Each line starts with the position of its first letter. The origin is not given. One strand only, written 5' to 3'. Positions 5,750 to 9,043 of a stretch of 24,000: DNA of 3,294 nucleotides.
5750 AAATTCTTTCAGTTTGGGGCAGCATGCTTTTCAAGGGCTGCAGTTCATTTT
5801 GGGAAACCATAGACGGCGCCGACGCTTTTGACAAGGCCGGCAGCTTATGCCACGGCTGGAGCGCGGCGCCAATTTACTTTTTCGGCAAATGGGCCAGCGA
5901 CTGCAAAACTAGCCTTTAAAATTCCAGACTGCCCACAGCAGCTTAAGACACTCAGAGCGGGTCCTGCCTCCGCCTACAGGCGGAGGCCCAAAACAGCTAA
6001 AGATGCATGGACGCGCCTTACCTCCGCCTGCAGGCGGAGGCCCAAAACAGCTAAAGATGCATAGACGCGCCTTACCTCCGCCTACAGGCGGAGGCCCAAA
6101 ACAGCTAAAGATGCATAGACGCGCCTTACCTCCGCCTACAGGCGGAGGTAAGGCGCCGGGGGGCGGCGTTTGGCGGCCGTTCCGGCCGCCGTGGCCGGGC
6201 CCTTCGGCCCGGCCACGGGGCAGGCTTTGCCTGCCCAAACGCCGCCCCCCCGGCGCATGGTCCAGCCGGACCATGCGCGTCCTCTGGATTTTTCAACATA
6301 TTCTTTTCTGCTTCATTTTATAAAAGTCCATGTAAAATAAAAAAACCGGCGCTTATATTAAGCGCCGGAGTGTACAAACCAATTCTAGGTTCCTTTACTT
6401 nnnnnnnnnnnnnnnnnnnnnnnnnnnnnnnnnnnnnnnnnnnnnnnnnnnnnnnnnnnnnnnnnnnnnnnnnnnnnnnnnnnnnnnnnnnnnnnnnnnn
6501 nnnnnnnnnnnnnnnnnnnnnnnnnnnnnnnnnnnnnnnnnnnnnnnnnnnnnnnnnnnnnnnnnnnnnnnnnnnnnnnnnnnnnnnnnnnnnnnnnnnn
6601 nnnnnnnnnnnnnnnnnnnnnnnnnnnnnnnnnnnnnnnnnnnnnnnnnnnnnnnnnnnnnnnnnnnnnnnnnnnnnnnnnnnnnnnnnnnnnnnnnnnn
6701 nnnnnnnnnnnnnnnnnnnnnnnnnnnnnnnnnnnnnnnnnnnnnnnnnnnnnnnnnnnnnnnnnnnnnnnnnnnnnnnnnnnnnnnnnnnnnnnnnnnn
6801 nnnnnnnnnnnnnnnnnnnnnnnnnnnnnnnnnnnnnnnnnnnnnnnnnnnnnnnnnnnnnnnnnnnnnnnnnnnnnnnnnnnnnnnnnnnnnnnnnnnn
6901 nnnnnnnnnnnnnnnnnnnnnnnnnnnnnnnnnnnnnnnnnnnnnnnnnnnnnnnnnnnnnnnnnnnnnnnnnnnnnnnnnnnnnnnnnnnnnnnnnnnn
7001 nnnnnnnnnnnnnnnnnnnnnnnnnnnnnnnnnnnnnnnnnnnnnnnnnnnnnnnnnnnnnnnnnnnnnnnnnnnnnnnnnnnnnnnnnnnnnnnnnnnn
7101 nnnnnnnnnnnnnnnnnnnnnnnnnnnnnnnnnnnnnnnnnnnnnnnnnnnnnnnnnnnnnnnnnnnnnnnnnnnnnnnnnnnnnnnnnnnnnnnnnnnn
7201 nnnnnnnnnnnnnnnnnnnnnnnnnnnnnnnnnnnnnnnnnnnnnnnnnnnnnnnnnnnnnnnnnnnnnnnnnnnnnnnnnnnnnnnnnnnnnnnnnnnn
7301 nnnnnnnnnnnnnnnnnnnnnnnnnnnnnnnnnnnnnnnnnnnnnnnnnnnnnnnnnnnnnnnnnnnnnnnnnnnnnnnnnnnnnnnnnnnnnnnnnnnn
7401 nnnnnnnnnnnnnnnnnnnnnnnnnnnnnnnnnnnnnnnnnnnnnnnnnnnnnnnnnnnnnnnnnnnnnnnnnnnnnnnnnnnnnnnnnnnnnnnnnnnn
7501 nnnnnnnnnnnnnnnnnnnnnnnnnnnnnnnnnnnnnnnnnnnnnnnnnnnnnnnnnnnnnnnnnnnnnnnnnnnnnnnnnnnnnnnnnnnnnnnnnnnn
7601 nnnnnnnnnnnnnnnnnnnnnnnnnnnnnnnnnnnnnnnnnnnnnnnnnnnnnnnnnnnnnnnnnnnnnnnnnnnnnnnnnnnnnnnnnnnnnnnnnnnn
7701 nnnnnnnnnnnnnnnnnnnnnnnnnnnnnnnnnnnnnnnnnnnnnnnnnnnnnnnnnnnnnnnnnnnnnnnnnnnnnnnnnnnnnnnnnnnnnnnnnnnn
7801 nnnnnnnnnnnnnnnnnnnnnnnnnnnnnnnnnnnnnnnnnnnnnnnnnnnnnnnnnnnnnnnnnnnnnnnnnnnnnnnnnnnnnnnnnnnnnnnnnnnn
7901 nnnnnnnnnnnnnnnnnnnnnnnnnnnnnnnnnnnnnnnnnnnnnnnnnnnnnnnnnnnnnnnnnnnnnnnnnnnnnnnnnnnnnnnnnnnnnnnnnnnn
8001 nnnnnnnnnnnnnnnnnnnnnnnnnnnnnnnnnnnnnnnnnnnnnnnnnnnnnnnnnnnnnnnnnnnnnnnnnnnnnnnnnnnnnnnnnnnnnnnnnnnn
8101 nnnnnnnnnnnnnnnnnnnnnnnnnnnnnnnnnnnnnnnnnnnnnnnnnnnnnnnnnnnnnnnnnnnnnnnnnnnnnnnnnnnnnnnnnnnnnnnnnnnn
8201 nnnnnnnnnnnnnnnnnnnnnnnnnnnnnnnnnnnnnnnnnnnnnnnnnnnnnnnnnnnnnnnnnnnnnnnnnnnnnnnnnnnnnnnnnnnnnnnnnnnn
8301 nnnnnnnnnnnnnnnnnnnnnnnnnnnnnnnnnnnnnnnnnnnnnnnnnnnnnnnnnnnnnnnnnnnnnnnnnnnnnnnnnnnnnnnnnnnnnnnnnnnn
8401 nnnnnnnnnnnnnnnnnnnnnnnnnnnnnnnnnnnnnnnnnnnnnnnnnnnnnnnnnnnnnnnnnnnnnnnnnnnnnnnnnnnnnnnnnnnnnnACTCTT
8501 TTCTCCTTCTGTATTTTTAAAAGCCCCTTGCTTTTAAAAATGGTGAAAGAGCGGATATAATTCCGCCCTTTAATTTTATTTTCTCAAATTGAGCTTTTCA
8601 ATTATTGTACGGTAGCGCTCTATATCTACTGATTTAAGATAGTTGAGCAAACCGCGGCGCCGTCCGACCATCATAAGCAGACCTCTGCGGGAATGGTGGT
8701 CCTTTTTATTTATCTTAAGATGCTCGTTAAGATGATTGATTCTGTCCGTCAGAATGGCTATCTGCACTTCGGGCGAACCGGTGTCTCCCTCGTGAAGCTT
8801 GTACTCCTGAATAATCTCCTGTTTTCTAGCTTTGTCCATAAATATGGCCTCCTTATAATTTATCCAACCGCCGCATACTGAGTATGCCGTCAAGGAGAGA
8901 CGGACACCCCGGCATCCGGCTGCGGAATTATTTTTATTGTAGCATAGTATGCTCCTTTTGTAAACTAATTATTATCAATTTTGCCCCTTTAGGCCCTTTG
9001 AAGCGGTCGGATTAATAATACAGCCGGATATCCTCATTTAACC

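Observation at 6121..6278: Family of GC-rich 'cloverleaf' elements with compensatory stem changes between copies (A vs C)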

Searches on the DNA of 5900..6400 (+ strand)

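Call 26: search_rna_families(source=window, start=5900, end=6400, threshold=evalue, max_evalue=10)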
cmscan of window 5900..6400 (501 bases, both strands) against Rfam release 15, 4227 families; matches with E-value up to 10: 33.
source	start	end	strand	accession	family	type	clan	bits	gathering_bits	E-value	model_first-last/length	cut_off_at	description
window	5956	6052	+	RF03293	mir-4672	Gene; miRNA;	-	27.4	98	0.0027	1-81/81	no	mir-4672 microRNA precursor family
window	5974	6034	-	RF03340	mir-6511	Gene; miRNA;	-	25.1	87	0.055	1-67/67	no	mir-6511 microRNA precursor family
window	6073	6150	-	RF00719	mir-326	Gene; miRNA;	-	22.9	66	0.05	1-95/95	no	mir-326 microRNA precursor family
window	6331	6400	-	RF00557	L10_leader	Cis-reg; leader;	-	22.9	44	0.13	67-138/138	5'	Ribosomal protein L10 leader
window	5966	6041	+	RF03191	mir-1913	Gene; miRNA;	-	22.4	105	0.054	1-80/80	no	mir-1913 microRNA precursor family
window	6082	6142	-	RF03340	mir-6511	Gene; miRNA;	-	21.6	87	0.37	1-67/67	no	mir-6511 microRNA precursor family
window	5965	6042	-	RF00719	mir-326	Gene; miRNA;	-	21.3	66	0.13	1-95/95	no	mir-326 microRNA precursor family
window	5955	6053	-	RF03413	MIR904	Gene; miRNA;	-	20.1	80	0.17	1-141/141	no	MIR904 microRNA precursor family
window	6156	6253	-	RF02007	mir-1237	Gene; miRNA;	-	19.3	65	3.6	1-102/102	no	mir-1237 microRNA precursor family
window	6190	6238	-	RF01672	P2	Gene; sRNA;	-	18.7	80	0.95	1-138/138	no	Psudomonas sRNA P2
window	6122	6185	-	RF01677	P35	Gene; sRNA;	-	18.6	70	2.5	1-62/62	no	Pseudomonas sRNA P35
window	6173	6217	+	RF02100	tfoR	Gene; sRNA;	-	17.8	70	0.077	48-91/101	no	Translational regulator of tfoXVC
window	5966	6041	-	RF03974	MIR838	Gene; miRNA;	-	17.4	190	1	1-170/170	no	MIR838 microRNA precursor family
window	6334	6381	+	RF02416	TCV_H4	Cis-reg;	-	16.5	50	4.1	1-51/51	no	Turnip crinkle virus 3'UTR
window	6122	6205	+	RF02833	Scr3202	Gene; sRNA;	-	16.4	52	7.9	1-95/95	no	Streptomyces RNA 3202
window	6067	6156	-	RF03974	MIR838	Gene; miRNA;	-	16.3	190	1.9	1-170/170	no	MIR838 microRNA precursor family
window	6159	6249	-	RF04159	MIR1437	Gene; miRNA;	-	16.2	168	3.7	1-192/192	no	MIR1437 microRNA precursor family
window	6098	6172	+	RF02460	Virus_CITE_5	Cis-reg;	-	15.9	90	3.4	1-94/94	no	Satellite tobacco necrosis virus cap-independent translation element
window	6191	6216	-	RF01397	isrO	Gene; sRNA;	-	11.7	42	5.6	173-198/201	no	isrO Hfq binding RNA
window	6190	6217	+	RF02690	BTH_s1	Gene; sRNA;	-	10.6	74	4.7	41-73/205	no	Burkholderia sRNA 1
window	6121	6155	+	RF02690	BTH_s1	Gene; sRNA;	-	9.6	74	8.9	40-73/205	no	Burkholderia sRNA 1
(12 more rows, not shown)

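Call 64: build_rna_model(alignment_id=A2, structure=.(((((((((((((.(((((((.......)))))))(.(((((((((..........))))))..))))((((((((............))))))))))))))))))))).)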
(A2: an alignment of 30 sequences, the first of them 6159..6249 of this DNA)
Model R1 built from alignment A2 (30 sequences, 111 columns); structure: as given.
model positions 88; base pairs 38; branch points 2; effective number of sequences 1.03; information 0.647 bits per position. Calibrated on 0.2 Mb of random sequence (short: E-values are rough).
structure used (alignment columns):
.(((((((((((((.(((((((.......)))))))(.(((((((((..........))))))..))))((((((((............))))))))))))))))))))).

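Call 65: search_with_rna_model(model_id=R1, sources=[window, L002, L003, L005, L006, L007, L008, L009, L010, L011, L012, L013, L014, L015, L018, L019, L020, L021, L022, L023, L024, L026, L027, L029, L030, L031, L032, L033, L041, L043, L048, L053, L055, L056, L059, L061, L062, L063, L034, L037, L039, L075, L078], max_evalue=0.01, make_alignment=true)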
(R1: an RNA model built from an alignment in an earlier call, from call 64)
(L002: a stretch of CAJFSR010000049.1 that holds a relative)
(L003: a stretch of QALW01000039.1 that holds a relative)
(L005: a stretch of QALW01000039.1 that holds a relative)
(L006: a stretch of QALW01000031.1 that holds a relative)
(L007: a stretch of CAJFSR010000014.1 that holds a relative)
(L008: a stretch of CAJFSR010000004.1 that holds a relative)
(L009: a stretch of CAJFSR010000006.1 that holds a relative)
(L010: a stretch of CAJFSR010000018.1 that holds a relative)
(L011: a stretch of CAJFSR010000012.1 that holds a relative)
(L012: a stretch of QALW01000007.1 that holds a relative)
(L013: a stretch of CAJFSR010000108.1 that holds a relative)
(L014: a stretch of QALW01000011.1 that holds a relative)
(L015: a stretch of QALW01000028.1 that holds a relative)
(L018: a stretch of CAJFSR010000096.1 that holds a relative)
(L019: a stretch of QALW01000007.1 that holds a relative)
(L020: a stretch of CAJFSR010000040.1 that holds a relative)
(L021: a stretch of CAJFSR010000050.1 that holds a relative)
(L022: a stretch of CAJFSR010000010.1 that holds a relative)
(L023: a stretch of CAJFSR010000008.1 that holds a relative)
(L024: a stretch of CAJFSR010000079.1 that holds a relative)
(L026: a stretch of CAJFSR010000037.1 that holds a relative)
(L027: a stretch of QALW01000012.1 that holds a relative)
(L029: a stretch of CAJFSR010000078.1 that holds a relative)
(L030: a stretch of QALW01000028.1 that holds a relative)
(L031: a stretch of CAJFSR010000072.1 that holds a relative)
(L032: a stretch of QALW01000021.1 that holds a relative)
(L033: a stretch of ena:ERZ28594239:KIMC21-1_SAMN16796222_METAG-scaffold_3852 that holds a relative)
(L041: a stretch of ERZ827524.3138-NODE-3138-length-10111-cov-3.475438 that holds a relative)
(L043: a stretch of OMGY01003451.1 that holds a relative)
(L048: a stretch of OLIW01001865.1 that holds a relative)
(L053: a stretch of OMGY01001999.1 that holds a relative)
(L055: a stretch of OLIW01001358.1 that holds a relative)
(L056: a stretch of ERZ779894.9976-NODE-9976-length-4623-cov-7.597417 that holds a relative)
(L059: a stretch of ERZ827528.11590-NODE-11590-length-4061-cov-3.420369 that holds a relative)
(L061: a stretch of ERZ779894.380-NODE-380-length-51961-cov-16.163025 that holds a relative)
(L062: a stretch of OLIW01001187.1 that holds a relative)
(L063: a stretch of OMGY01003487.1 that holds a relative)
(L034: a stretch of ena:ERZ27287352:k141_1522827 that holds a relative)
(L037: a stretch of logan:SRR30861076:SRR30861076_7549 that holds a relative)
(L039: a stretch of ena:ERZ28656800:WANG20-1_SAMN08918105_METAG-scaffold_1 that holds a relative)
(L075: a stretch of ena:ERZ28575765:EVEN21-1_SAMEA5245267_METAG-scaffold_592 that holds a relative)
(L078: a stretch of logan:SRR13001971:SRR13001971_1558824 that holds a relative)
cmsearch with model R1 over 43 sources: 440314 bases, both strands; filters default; matches with E-value up to 0.01: 117.
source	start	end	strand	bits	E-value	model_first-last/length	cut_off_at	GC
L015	5224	5309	+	92.4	4.3e-13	1-88/88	no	0.76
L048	6302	6391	+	91.3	6.7e-13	1-88/88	no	0.74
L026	4567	4656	+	89.5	1.3e-12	1-88/88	no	0.73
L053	8485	8573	-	86.9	3.8e-12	1-88/88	no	0.83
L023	6800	6889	-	86.9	3.9e-12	1-88/88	no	0.76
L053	5988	6077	+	86.9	3.9e-12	1-88/88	no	0.76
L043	2113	2198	-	85.7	6.2e-12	1-88/88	no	0.7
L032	4263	4350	-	84.7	9.3e-12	1-88/88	no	0.8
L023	4303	4392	+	84.7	9.4e-12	1-88/88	no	0.82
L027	3385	3472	-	84.2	1.1e-11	1-88/88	no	0.81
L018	4053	4142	+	83.2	1.7e-11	1-88/88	no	0.79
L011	145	238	+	81.8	3e-11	1-88/88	no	0.79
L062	5443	5528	+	81.5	3.3e-11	1-88/88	no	0.69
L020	6825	6911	-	81.5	3.3e-11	1-88/88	no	0.82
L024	4396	4480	-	81.4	3.5e-11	1-88/88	no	0.71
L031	770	860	-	81.4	3.5e-11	1-88/88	no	0.78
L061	1466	1554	+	80.8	4.4e-11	1-88/88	no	0.78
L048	6302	6391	-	79.5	7.3e-11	1-88/88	no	0.74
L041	1800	1890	-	77.9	1.4e-10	1-88/88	no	0.8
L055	2408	2501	+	76.7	2.3e-10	1-88/88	no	0.81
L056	4535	4622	-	76.2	2.8e-10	1-88/88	no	0.84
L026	4567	4656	-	75.9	3.1e-10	1-88/88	no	0.73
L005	212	299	-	74.4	5.6e-10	1-88/88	no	0.85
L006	3762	3850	-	73.9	7e-10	1-88/88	no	0.79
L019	7773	7857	+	73.5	8.1e-10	1-88/88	no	0.85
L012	7352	7435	-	72.4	1.3e-09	1-88/88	no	0.76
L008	4167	4253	-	72.1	1.4e-09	1-88/88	no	0.82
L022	7875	7960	+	71.8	1.6e-09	1-88/88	no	0.85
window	6159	6249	+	71.5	1.8e-09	1-88/88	no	0.81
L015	5224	5309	-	71.4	1.9e-09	1-88/88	no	0.76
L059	796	885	+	70.7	2.5e-09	1-88/88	no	0.79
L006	7681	7778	-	70.3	3e-09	1-88/88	no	0.74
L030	5440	5520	-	68.6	5.7e-09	1-88/88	no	0.75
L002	3347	3437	+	68.1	7.1e-09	1-88/88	no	0.78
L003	4719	4807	+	67.9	7.7e-09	1-88/88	no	0.87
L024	4396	4480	+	67.6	8.6e-09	1-88/88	no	0.71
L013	3364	3445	-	67.5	9e-09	1-88/88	no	0.83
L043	2113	2198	+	65.9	1.7e-08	1-88/88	no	0.7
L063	237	328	-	65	2.5e-08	1-88/88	no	0.7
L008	7300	7381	-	64.6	2.9e-08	1-88/88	no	0.8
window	6159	6249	-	63.9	3.7e-08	1-88/88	no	0.81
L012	2657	2736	+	63.6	4.3e-08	1-88/88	no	0.84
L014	2574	2657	-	63.3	4.9e-08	1-88/88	no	0.85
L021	167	245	-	62.9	5.6e-08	1-88/88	no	0.84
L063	8304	8382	-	62.9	5.6e-08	1-88/88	no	0.84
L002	3347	3437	-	61.9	8.6e-08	1-88/88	no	0.78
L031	7650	7735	+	61.8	8.7e-08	1-88/88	no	0.8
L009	946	1029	-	61.8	8.8e-08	1-88/88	no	0.86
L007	3187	3274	+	61.8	8.8e-08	1-88/88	no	0.84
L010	4053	4134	-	61.7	9.1e-08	1-88/88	no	0.83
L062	5443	5528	-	60.9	1.3e-07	1-88/88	no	0.69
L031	770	860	+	60.5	1.5e-07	1-88/88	no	0.78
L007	6471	6559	-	59.6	2.1e-07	1-88/88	no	0.82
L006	1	77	+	59.4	2.3e-07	7-88/88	5'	0.75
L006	7681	7778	+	58.9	2.8e-07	1-88/88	no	0.74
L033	12253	12341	-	58.8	3e-07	1-88/88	no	0.82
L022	7875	7960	-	58.5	3.3e-07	1-88/88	no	0.85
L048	364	459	-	58.3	3.5e-07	1-88/88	no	0.74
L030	5440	5520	+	58.3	3.5e-07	1-88/88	no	0.75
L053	1705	1799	-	58.2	3.7e-07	1-88/88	no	0.71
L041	1800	1890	+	57.9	4.2e-07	1-88/88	no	0.8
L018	4053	4142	-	57.6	4.8e-07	1-88/88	no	0.79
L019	7773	7857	-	57.4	5.1e-07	1-88/88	no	0.85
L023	6800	6889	+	57.3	5.3e-07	1-88/88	no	0.76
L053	5988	6077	-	57.3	5.3e-07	1-88/88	no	0.76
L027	3385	3472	+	57.3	5.4e-07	1-88/88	no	0.81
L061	1466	1554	-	57.2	5.5e-07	1-88/88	no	0.78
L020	6825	6911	+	56.9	6.4e-07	1-88/88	no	0.82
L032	4263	4350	+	56.3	7.8e-07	1-88/88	no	0.8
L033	4059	4146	-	56.1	8.8e-07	1-88/88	no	0.85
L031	5465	5547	-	56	8.9e-07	1-88/88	no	0.78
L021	6785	6863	+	54.9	1.4e-06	1-78/88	3'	0.73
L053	1705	1799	+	54.7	1.5e-06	1-88/88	no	0.71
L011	145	238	-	54.6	1.6e-06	1-88/88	no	0.79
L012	7352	7435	+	54.6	1.6e-06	1-88/88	no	0.76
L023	4303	4392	-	54.4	1.7e-06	1-88/88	no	0.82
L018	3234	3319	+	54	2e-06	1-88/88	no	0.87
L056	4535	4622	+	53.7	2.3e-06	1-88/88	no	0.84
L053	8485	8573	+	53.3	2.6e-06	1-88/88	no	0.83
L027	5716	5807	+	53.2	2.7e-06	1-88/88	no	0.74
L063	237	328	+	53.2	2.7e-06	1-88/88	no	0.7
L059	796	885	-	53.2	2.8e-06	1-88/88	no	0.79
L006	3762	3850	+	52.8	3.3e-06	1-88/88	no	0.79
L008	7300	7381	+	51.9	4.7e-06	1-88/88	no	0.8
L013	4297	4382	-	51.3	5.9e-06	1-88/88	no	0.81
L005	212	299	+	51.3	6e-06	1-88/88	no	0.85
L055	2408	2501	-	50.7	7.6e-06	1-88/88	no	0.81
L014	2574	2657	+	50.2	9.2e-06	1-88/88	no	0.85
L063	6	91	+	50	9.9e-06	1-88/88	no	0.76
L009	946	1029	+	48.8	1.6e-05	1-88/88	no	0.86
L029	5128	5207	+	47.5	2.7e-05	1-88/88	no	0.85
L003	4719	4807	-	46.1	4.8e-05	1-88/88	no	0.87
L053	1940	2010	+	45.5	6e-05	1-88/88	no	0.76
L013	3364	3445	+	45.5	6.1e-05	1-88/88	no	0.83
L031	7650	7735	-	45.4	6.3e-05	1-88/88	no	0.8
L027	5716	5807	-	45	7.4e-05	1-88/88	no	0.74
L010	4053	4134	+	44.3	9.7e-05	1-88/88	no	0.83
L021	167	245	+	44.2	0.0001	1-88/88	no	0.84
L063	8304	8382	+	44.2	0.0001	1-88/88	no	0.84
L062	9622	9715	+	43.8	0.00012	1-88/88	no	0.71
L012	2657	2736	-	43.4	0.00014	1-88/88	no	0.84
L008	4167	4253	+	43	0.00016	1-88/88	no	0.82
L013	4297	4382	+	42.9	0.00017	1-88/88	no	0.81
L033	12253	12341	+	42.3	0.00021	1-88/88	no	0.82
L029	5128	5207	-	40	0.00055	1-88/88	no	0.85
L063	6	91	-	39.8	0.00058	1-88/88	no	0.76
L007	6471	6559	+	39.3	0.00073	1-88/88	no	0.82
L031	5465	5547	+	38.4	0.001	1-88/88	no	0.78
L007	3187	3274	-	37.9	0.0013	1-88/88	no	0.84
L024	1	62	-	37.2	0.0017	1-61/88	3'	0.81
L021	6785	6863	-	36.4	0.0023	11-88/88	5'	0.73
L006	1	77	-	34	0.0059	1-82/88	3'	0.75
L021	2497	2588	-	33.2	0.0082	1-88/88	no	0.85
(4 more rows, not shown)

Alignment A4: 117 matches aligned to the model, 170 columns, each read 5' to 3' on its own strand. Consensus structure (alignment columns), stored with it:
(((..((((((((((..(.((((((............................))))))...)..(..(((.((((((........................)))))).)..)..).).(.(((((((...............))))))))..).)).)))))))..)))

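Call 69: search_dna_similar(query=window:6100-6290:+, collection=plasmids, mode=distant, max_rows=10)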
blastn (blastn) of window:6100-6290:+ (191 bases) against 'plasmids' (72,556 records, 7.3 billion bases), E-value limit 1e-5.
No match.

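Call 70: search_dna_similar(query=window:6100-6290:+, collection=phages, mode=distant, max_rows=10)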
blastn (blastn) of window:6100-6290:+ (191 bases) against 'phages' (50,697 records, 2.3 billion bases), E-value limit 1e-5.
No match.

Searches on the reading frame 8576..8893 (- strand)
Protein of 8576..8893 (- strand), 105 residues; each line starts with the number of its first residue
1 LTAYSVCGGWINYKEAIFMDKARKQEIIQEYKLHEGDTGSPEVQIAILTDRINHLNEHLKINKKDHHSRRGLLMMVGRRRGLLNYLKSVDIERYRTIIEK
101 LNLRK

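Call 13: search_protein_families(library=pfam, proteins=[window:8576-8893:-])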
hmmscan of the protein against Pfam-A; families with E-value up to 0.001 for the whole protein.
window:8576-8893:- (105 aa): 1 family
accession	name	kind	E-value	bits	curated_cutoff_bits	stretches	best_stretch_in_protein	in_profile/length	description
PF00312.27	Ribosomal_S15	-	2.3e-39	133.8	31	1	24-104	1-81/81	Ribosomal protein S15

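Call 17: find_encoding_contigs(protein=window:8576-8842:-, flank=10000, max_places=10)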
Protein window:8576-8842:- (88 aa): 1 contig read that carries it; 1 place shown.
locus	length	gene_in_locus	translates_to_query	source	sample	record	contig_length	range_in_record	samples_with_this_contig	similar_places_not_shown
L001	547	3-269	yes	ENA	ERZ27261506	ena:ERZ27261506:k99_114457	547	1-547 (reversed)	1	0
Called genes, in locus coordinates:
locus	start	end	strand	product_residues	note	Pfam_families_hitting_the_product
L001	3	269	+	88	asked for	?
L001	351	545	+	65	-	?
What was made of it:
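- Tried and rejected: Window S15 was found only on a 547-nt contig (call 17).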
